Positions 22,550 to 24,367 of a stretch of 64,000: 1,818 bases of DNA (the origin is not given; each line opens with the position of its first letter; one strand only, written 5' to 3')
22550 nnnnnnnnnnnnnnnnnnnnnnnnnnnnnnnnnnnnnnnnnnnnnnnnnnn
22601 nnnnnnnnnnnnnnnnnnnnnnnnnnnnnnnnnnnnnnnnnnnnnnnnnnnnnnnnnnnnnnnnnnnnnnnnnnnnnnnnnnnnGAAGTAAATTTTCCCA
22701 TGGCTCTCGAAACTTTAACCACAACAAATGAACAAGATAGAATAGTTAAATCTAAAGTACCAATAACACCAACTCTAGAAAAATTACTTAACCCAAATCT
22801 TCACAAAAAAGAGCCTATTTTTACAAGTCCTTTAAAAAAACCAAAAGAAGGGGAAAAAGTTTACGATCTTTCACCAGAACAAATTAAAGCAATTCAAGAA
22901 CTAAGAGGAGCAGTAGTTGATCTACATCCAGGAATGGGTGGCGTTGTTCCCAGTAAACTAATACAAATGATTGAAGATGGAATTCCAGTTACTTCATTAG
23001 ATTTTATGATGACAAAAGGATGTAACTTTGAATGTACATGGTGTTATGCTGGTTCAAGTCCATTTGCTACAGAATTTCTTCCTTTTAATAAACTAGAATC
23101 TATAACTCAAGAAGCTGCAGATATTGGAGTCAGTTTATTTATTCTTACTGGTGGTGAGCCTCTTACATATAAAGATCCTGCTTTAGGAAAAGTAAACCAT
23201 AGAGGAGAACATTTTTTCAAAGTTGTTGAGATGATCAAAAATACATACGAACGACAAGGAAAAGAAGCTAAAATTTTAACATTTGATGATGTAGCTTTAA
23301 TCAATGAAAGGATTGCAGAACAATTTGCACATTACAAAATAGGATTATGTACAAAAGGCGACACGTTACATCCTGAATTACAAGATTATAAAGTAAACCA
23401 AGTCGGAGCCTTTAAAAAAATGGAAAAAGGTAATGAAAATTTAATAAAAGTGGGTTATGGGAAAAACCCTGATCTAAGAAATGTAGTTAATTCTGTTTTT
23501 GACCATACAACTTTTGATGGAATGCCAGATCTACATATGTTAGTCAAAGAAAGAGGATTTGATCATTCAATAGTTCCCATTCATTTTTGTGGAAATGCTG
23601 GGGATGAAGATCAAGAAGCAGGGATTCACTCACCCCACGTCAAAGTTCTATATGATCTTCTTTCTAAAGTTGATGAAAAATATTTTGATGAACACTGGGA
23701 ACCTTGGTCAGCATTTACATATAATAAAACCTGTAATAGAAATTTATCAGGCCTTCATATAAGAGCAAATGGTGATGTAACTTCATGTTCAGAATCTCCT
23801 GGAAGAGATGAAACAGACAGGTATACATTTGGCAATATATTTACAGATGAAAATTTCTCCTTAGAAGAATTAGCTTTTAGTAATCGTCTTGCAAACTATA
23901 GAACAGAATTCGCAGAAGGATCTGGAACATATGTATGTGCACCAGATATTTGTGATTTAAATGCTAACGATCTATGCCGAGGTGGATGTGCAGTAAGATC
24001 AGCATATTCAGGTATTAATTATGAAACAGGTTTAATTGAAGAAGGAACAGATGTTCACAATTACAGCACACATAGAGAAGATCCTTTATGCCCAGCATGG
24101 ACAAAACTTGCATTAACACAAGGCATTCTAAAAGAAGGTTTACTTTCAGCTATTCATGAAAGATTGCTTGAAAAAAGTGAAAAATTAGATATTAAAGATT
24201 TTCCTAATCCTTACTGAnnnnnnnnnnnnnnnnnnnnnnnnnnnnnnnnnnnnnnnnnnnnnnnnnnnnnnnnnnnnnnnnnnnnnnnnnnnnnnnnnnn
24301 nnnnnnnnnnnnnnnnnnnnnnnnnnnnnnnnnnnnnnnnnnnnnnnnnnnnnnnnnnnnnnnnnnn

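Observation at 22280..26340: Cluster of HxlR-type regulator, SPASM-domain radical SAM and a 709-aa class B radical SAM with long C-terminal extension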

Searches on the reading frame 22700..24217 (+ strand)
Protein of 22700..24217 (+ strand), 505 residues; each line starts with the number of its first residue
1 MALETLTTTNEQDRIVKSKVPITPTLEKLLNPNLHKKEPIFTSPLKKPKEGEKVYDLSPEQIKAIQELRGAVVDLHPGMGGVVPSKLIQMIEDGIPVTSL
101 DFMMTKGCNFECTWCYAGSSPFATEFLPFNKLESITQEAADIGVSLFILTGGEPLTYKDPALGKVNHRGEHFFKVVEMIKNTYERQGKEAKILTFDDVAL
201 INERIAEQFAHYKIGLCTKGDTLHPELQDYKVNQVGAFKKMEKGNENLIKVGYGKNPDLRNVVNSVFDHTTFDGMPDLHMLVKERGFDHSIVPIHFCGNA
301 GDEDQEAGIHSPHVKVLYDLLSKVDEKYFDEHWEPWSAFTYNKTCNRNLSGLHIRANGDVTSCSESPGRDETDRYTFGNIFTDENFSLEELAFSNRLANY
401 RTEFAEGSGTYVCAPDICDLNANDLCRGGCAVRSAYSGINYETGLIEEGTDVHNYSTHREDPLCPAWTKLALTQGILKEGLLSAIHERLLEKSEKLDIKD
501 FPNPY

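Call 3: search_protein_families(library=pfam, proteins=[window:22700-24217:+], max_evalue=0.01)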
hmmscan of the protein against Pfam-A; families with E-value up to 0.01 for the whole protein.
window:22700-24217:+ (505 aa): 3 families
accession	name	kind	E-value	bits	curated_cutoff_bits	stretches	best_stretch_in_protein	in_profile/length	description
PF04055.27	Radical_SAM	-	7.9e-10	39.6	29.5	1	104-228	3-117/166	Radical SAM superfamily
PF13353.11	Fer4_12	-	1.4e-05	25.9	22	1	104-169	11-77/137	4Fe-4S single cluster domain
PF13186.11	SPASM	-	0.00033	21.3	21.5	1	345-402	1-53/67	Iron-sulfur cluster-binding domain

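Call 4: search_protein_families(library=ncbifam, proteins=[window:22700-24217:+], max_evalue=0.01)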
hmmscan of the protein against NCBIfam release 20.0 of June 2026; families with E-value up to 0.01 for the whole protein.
window:22700-24217:+ (505 aa): 36 families (the best 25 are shown)
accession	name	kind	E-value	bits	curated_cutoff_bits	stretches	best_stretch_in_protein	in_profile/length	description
NF050035.1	rSAM_WgK_link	exception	5.4e-11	42.1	650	1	100-250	11-145/367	radical SAM/SPASM peptide maturase WgkB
TIGR02668.1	moaA_archaeal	equivalog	1.2e-09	37.6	325.25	1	94-159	6-72/303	GTP 3',8-cyclase MoaA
NF047865.1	rSAM_PapB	equivalog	2e-09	37.1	340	1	97-251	2-152/330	PapB family radical SAM/SPASM ranthipeptide maturase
NF045574.1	sacti_mat_StsB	exception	2.4e-09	36.6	625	1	99-194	97-176/466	StsB family radical SAM/SPASM domain sactipeptide maturase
NF049973.1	radical_Rv1681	equivalog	9.1e-09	34.7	380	1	83-159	57-134/326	Rv1681 family radical SAM protein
NF001199.0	PRK00164.2-1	equivalog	3.6e-08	32.9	231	1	95-159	9-74/308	GTP 3',8-cyclase MoaA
NF041298.1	rSAM_mat_DynA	equivalog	8.9e-08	31.5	450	1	105-435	8-326/356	dynobactin maturation radical SAM/SPASM protein DynA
TIGR02666.1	moaA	equivalog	2e-07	30.3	284.05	1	99-158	11-74/336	GTP 3',8-cyclase MoaA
TIGR04546.1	rSAM_ahbC_deAc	equivalog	4.9e-07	28.9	650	1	82-159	25-101/390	12,18-didecarboxysiroheme deacetylase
TIGR04054.1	rSAM_NirJ1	equivalog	1.6e-06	27.1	650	1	102-265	40-184/387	putative heme d1 biosynthesis radical SAM protein NirJ1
TIGR03962.1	mycofact_rSAM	equivalog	2.4e-06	26.9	265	1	99-441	13-324/339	mycofactocin radical SAM maturase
TIGR04251.1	SCM_rSAM_ScmF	equivalog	2.7e-06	27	400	1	96-158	2-68/353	SynChlorMet cassette radical SAM/SPASM protein ScmF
TIGR04403.1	rSAM_skfB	equivalog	7.2e-06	25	300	1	99-157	105-163/402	sporulation killing factor system radical SAM maturase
TIGR04103.1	rSAM_nif11_3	equivalog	1.3e-05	24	725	1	339-432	241-327/412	nif11-class peptide radical SAM maturase 3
TIGR02495.1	NrdG2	equivalog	2.9e-05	23.5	131.15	1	104-159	22-78/193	anaerobic ribonucleoside-triphosphate reductase activating protein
TIGR04085.1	rSAM_more_4Fe4S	domain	0.0002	21.7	27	1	345-435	1-79/93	SPASM domain-containing protein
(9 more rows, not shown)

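Call 8: search_solved_structures(query=window:22700-24217:+, max_evalue=0.01, show_alignments=2)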
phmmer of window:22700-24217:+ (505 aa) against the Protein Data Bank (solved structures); distinct sequences matched with E-value up to 0.01: 3.
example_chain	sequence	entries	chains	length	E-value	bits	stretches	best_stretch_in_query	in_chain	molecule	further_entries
2fb2_A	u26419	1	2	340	0.0002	23.2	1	90-160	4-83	Molybdenum cofactor biosynthesis protein A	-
1tv7_A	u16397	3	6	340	0.0002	23.2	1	90-160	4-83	Molybdenum cofactor biosynthesis protein A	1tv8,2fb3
6efn_A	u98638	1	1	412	0.00079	21.3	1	91-157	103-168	Sporulation killing factor maturation protein SkfB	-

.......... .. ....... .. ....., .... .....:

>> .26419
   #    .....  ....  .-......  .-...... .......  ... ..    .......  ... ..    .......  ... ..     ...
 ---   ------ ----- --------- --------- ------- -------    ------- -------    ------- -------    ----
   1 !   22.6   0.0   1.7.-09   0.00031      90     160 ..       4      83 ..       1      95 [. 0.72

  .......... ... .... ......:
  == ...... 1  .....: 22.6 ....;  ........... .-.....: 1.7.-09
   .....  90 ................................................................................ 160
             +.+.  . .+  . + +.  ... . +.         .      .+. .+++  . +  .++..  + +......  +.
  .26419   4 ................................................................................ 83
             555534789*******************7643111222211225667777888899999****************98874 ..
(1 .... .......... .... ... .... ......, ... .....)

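Call 10: find_homologous_proteins(query=window:22700-24217:+, max_evalue=0.001)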
Query window:22700-24217:+ (505 aa): 176 proteins with E <= 0.001 among 8000 candidates; the best 120 are listed.
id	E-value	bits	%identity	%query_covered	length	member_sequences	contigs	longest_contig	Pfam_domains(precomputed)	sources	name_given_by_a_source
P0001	0.0e+0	1186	100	100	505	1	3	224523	PF04055.28,PF13353.12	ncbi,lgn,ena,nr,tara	ncbi:hypothetical protein CL617_03585 [archaeon]|nr:hypothetical protein [archaeon]|tara:strand:- st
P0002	7.6e-239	812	69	96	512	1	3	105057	PF04055.28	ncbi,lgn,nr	ncbi:radical SAM protein [Candidatus Woesearchaeota archaeon]|nr:radical SAM protein [Candidatus Woe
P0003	1.0e-235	801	70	96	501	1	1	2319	PF04055.28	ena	-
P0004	1.0e-235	801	69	97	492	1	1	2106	PF13186.12,PF04055.28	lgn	-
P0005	1.0e-235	801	68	95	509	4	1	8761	PF04055.28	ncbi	-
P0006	2.2e-234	797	70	96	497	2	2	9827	PF04055.28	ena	-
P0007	1.6e-233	794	68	98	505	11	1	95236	PF13186.12,PF04055.28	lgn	-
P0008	1.4e-231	788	69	97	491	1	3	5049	PF13186.12,PF04055.28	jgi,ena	-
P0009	1.3e-230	784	68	97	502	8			PF04055.28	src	-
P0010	1.6e-230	784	69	96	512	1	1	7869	PF04055.28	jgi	jgi:radical SAM protein with 4Fe4S-binding SPASM domain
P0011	1.8e-230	784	69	96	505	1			PF04055.28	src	-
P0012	2.3e-230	784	69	96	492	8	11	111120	PF13186.12,PF04055.28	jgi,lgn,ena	-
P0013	3.9e-230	783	64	99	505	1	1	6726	PF13186.12,PF04055.28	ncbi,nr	ncbi:radical SAM protein [Acidobacteria bacterium AH-259-D05]|nr:radical SAM protein [Acidobacteria 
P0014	4.0e-230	783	67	99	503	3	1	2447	PF13186.12,PF04055.28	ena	-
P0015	7.6e-230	782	69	96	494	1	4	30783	PF13186.12,PF04055.28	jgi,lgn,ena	-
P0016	1.9e-229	781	69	96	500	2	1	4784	PF13186.12,PF04055.28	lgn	-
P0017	8.4e-229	778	67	97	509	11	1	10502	PF13186.12,PF04055.28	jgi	-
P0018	2.0e-227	774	67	97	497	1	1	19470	PF13186.12,PF04055.28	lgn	-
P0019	2.0e-227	774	67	97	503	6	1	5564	PF13186.12,PF04055.28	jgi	-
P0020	2.3e-227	774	66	96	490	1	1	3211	PF13186.12,PF04055.28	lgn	-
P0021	2.5e-227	774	67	96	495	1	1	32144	PF13186.12,PF04055.28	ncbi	-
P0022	3.2e-227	773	69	95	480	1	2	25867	PF13186.12,PF04055.28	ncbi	-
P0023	3.6e-227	773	65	96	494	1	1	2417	PF13186.12,PF04055.28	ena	-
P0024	6.3e-227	772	66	96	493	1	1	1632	PF13186.12,PF04055.28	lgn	-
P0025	1.3e-226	771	66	97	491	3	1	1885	PF13186.12,PF04055.28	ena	-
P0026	2.9e-226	770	68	96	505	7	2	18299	PF13186.12,PF04055.28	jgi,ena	-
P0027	3.7e-226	770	67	96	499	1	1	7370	PF13186.12,PF04055.28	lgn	-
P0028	8.0e-226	769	66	96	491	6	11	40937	PF04055.28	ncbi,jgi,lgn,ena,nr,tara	ncbi:MAG: hypothetical protein CMM60_07945 [Rhodospirillaceae bacterium]|jgi:radical SAM protein wit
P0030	6.9e-225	766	66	95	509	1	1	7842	PF13186.12,PF04055.28,PF13353.12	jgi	-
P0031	7.2e-225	765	67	96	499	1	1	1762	PF13186.12,PF04055.28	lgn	-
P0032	1.2e-224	765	67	96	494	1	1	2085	PF13186.12,PF04055.28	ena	-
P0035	3.4e-224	763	66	96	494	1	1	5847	PF13186.12,PF04055.28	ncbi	-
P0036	3.8e-224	763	67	96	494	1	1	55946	PF13186.12,PF04055.28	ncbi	-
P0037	4.0e-224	763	67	96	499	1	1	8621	PF13186.12,PF04055.28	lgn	-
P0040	8.9e-224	762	66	97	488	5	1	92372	PF13186.12,PF04055.28,PF13353.12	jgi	jgi:radical SAM protein with 4Fe4S-binding SPASM domain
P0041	8.9e-224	762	65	97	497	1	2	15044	PF13186.12,PF04055.28,PF13353.12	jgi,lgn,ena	-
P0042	9.6e-224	762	67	95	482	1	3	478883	PF13186.12,PF04055.28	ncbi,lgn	-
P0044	1.7e-223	761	66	96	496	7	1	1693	PF13186.12,PF04055.28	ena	-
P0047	6.3e-223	759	66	96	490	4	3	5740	PF13186.12,PF04055.28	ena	-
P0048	2.1e-222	757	66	97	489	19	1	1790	PF13186.12,PF04055.28,PF13353.12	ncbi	-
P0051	4.6e-222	756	65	96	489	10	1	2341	PF13186.12,PF04055.28,PF13353.12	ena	-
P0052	2.9e-221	754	67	96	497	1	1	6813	PF13186.12,PF04055.28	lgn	-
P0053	3.6e-221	753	67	96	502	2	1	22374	PF13186.12,PF04055.28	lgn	-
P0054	4.5e-221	753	66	95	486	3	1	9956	PF13186.12,PF04055.28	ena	-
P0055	5.7e-221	753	67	94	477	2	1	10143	PF13186.12,PF04055.28,PF13353.12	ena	-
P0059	3.4e-220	750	65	97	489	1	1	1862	PF13186.12,PF04055.28,PF13353.12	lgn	-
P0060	3.6e-220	750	68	94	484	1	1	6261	PF13186.12,PF04055.28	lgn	-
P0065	1.8e-218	744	65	96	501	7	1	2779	PF13186.12,PF04055.28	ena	-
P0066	3.1e-218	744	64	97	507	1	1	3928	PF13186.12,PF04055.28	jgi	jgi:radical SAM protein with 4Fe4S-binding SPASM domain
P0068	4.5e-218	743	64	97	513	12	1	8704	PF13186.12,PF04055.28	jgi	-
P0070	9.9e-217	739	66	94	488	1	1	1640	PF13186.12,PF04055.28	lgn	-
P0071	1.0e-216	739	67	96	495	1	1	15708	PF13186.12,PF04055.28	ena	-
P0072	4.1e-216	737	64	97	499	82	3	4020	PF13186.12,PF04055.28,PF13353.12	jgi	-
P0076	8.0e-215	732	65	95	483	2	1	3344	PF13186.12,PF04055.28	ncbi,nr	ncbi:radical SAM protein [Patescibacteria group bacterium]|nr:radical SAM protein [Patescibacteria g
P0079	2.6e-213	727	63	97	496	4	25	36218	PF13186.12,PF04055.28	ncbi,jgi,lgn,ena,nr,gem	ncbi:MAG: radical SAM protein [Gammaproteobacteria bacterium]|jgi:radical SAM protein with 4Fe4S-bin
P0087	4.2e-194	664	68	84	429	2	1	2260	PF13186.12,PF04055.28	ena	-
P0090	6.8e-186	637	59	96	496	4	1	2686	PF13186.12,PF04055.28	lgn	-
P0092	1.1e-184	633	57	96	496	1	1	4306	PF13186.12,PF04055.28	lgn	-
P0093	4.4e-184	631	59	95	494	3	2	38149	PF13186.12,PF04055.28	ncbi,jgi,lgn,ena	-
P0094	9.2e-184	630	58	97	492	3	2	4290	PF13186.12,PF04055.28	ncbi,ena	-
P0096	2.2e-182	625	59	93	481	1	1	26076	PF13186.12,PF04055.28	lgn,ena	-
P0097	3.8e-182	625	59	93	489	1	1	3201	PF13186.12,PF04055.28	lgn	-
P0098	6.4e-182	624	57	94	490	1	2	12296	PF13186.12,PF04055.28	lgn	-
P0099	1.0e-181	623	59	95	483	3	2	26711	PF13186.12,PF04055.28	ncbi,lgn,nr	ncbi:MAG: radical SAM protein [Candidatus Omnitrophica bacterium]|nr:radical SAM protein [Candidatus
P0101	2.1e-181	622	56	96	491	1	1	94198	PF13186.12,PF04055.28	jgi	jgi:MoaA/NifB/PqqE/SkfB family radical SAM enzyme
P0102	1.2e-180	620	57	96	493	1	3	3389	PF13186.12,PF04055.28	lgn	-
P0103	1.9e-180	619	58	95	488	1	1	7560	PF13186.12,PF04055.28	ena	-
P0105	2.8e-180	618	60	91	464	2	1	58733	PF13186.12,PF04055.28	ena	-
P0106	8.6e-180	617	59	93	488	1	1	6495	PF13186.12,PF04055.28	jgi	-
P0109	1.3e-178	613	56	98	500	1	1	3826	PF13186.12,PF04055.28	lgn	-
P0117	9.3e-174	597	56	93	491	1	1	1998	PF13186.12,PF04055.28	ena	-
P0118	1.2e-170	587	54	96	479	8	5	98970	PF13186.12,PF04055.28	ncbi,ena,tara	tara:strand:- start:4698 stop:6137 length:1440 start_codon:yes stop_codon:yes gene_type:complete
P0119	2.2e-168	579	55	97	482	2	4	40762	PF13186.12,PF04055.28,PF13353.12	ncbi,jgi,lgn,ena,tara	tara:strand:- start:5919 stop:7367 length:1449 start_codon:yes stop_codon:yes gene_type:complete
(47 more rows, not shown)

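Call 13: find_encoding_contigs(protein=P0028, flank=10000, max_places=2)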
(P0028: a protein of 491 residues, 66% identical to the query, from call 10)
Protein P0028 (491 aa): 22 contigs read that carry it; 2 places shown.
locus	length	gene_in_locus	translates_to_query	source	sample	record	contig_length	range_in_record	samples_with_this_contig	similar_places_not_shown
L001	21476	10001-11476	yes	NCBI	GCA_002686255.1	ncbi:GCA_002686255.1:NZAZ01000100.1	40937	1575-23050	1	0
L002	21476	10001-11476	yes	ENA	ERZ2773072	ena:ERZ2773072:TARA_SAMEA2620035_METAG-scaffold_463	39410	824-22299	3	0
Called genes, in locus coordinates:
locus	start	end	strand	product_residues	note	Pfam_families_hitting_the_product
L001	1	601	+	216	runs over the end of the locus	PF01135:PCMT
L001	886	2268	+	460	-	PF02321:OEP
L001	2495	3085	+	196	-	-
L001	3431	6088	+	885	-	PF00133:tRNA-synt_1, PF09334:tRNA-synt_1g (weak), PF13603:tRNA-synt_1_2 (weak), PF09334:tRNA-synt_1g, PF08264:Anticodon_1, PF10458:Val_tRNA-synt_C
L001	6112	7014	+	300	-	PF05552:MS_channel_1st_1 (weak), PF21088:MS_channel_1st, PF00924:MS_channel_2nd, PF21082:MS_channel_3rd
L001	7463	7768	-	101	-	PF07238:PilZ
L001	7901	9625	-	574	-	PF00920:ILVD_EDD_N, PF24877:ILV_EDD_C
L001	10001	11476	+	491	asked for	PF04055:Radical_SAM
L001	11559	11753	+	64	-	-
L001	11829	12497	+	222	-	-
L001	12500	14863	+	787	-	PF01590:GAF, PF13185:GAF_2, PF01590:GAF, PF13185:GAF_2, PF13492:GAF_3, PF00989:PAS (weak), PF08448:PAS_4 (weak), PF00211:Guanylate_cyc, +1 more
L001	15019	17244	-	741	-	PF05226:CHASE2, PF00211:Guanylate_cyc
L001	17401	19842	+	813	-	PF00664:ABC_membrane, PF00005:ABC_tran, PF02463:SMC_N (faint), PF13304:AAA_21 (weak)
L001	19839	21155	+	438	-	PF25917:BSH_RND (weak), PF25919:BSH_CusB (weak), PF25984:BSH_YknX, PF25994:HH_AprE, PF26002:Beta-barrel_AprE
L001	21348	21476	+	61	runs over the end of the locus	-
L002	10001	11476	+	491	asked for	PF04055:Radical_SAM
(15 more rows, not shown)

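Call 14: find_encoding_contigs(protein=P0079, flank=10000, max_places=2)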
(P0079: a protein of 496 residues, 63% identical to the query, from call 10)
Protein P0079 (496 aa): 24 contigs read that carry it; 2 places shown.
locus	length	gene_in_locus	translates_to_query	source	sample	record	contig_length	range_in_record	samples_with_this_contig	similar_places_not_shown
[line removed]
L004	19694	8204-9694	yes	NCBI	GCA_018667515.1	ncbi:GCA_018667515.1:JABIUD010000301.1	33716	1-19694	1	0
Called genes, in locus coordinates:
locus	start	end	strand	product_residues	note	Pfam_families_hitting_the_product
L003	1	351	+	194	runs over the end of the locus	PF13580:SIS_2, PF01380:SIS (faint)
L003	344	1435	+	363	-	PF04055:Radical_SAM, PF13186:SPASM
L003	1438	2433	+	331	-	PF01370:Epimerase, PF04321:RmlD_sub_bind (weak), PF16363:GDP_Man_Dehyd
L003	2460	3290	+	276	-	PF00456:Transketolase_N, PF13292:DXP_synthase_N, PF00676:E1_dh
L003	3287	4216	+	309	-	PF02779:Transket_pyr, PF02780:Transketolase_C, PF22613:Transketolase_C_1 (weak)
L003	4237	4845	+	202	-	-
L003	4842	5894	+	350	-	PF01636:APH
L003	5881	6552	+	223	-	PF13489:Methyltransf_23, PF01209:Ubie_methyltran, PF07021:MetW (weak), PF13847:Methyltransf_31, PF08241:Methyltransf_11, PF08242:Methyltransf_12, PF13649:Methyltransf_25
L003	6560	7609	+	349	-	PF08240:ADH_N, PF16912:Glu_dehyd_C, PF00107:ADH_zinc_N, PF13602:ADH_zinc_N_2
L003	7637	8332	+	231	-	PF13489:Methyltransf_23, PF08241:Methyltransf_11, PF08242:Methyltransf_12, PF13649:Methyltransf_25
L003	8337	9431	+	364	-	PF00155:Aminotran_1_2 (weak), PF01041:DegT_DnrJ_EryC1, PF01212:Beta_elim_lyase (weak), PF00266:Aminotran_5 (weak)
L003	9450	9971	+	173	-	PF01583:APS_kinase, PF24883:NPHP3_N (weak)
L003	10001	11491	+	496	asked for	PF04055:Radical_SAM, PF13186:SPASM (weak)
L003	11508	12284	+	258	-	PF00483:NTP_transferase (weak), PF12804:NTP_transf_3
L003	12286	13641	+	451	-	-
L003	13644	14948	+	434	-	PF01467:CTP_transf_like, PF13714:PEP_mutase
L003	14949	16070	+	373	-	PF02776:TPP_enzyme_N, PF02775:TPP_enzyme_C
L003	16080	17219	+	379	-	PF00465:Fe-ADH, PF13685:Fe-ADH_2, PF25137:ADH_Fe_C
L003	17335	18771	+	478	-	PF01467:CTP_transf_like, PF00294:PfkB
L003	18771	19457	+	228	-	PF00483:NTP_transferase, PF12804:NTP_transf_3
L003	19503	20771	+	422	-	PF08421:Methyltransf_13, PF13489:Methyltransf_23, PF08242:Methyltransf_12 (weak), PF08484:Methyltransf_14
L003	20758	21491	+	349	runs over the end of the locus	PF01408:GFO_IDH_MocA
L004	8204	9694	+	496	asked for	PF04055:Radical_SAM, PF13186:SPASM (weak)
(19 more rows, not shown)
